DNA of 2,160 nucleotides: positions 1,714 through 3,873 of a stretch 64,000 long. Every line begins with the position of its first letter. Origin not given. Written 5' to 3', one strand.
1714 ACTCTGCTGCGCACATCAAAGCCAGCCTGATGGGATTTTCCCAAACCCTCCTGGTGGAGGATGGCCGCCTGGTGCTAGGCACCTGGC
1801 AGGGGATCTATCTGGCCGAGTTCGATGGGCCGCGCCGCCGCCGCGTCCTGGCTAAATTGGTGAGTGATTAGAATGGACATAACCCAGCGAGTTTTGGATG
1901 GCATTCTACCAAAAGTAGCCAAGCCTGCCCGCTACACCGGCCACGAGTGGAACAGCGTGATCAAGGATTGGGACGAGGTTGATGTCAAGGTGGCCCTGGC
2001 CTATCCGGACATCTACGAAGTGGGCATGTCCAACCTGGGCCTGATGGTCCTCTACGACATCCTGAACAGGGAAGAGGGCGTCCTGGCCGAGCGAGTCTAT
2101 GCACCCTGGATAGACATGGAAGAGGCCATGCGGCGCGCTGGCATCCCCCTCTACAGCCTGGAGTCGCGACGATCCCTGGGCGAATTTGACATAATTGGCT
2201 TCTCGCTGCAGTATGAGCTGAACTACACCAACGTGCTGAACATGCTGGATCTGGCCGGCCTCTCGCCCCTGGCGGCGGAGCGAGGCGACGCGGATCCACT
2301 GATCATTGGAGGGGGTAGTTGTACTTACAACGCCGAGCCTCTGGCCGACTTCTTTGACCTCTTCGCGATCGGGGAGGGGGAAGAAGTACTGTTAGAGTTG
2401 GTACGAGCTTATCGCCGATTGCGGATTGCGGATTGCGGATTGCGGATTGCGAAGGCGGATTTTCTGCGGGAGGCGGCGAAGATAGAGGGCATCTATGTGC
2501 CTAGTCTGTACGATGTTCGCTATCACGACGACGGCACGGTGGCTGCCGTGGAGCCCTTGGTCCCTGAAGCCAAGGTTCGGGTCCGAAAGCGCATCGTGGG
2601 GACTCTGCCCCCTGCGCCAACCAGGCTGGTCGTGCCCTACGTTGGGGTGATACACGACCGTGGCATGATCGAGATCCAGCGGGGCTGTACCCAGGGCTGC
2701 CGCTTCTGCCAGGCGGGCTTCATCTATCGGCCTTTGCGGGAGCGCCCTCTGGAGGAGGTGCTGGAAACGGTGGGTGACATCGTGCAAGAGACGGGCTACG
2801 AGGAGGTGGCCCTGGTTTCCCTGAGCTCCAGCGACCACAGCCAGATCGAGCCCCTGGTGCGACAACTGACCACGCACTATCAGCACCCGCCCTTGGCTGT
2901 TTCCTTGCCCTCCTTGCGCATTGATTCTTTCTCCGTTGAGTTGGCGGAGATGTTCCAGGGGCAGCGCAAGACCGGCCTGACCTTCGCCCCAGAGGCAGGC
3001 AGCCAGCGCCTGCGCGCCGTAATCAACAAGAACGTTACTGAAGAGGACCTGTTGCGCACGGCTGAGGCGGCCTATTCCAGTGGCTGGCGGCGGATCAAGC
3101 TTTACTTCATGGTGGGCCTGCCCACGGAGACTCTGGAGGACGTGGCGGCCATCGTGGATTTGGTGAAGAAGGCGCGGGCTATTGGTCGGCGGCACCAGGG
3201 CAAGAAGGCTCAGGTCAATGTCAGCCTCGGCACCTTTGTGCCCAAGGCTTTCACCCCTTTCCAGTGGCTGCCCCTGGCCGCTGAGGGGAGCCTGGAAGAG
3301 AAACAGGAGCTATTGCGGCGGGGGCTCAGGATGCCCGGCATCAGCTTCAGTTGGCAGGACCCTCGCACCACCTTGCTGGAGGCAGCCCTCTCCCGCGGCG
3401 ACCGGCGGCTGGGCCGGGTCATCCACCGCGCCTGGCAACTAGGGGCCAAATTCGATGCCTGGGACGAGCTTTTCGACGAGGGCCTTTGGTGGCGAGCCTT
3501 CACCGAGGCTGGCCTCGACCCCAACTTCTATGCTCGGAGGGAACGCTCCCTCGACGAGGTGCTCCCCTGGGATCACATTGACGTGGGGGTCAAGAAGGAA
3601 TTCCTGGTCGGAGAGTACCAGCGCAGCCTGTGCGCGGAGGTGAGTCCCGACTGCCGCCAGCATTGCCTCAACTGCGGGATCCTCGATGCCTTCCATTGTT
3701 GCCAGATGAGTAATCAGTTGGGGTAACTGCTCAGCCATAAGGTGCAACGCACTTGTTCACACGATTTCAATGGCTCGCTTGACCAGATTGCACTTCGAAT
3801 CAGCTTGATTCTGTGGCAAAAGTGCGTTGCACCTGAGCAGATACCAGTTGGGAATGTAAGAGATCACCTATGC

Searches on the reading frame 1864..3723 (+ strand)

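Call 61: search_protein_families(library=pfam, proteins=[window:1864-3723:+], max_evalue=0.00001)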
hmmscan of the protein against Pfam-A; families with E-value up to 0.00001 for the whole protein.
window:1864-3723:+ (620 aa): 2 families
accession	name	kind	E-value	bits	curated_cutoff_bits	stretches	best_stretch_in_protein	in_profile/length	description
PF19864.5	Radical_SAM_N2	-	2.5e-60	202.8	29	1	59-213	1-151/151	Radical SAM proteins, N-terminal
PF04055.27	Radical_SAM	-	9.5e-24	84.9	29.5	1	269-434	1-166/166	Radical SAM superfamily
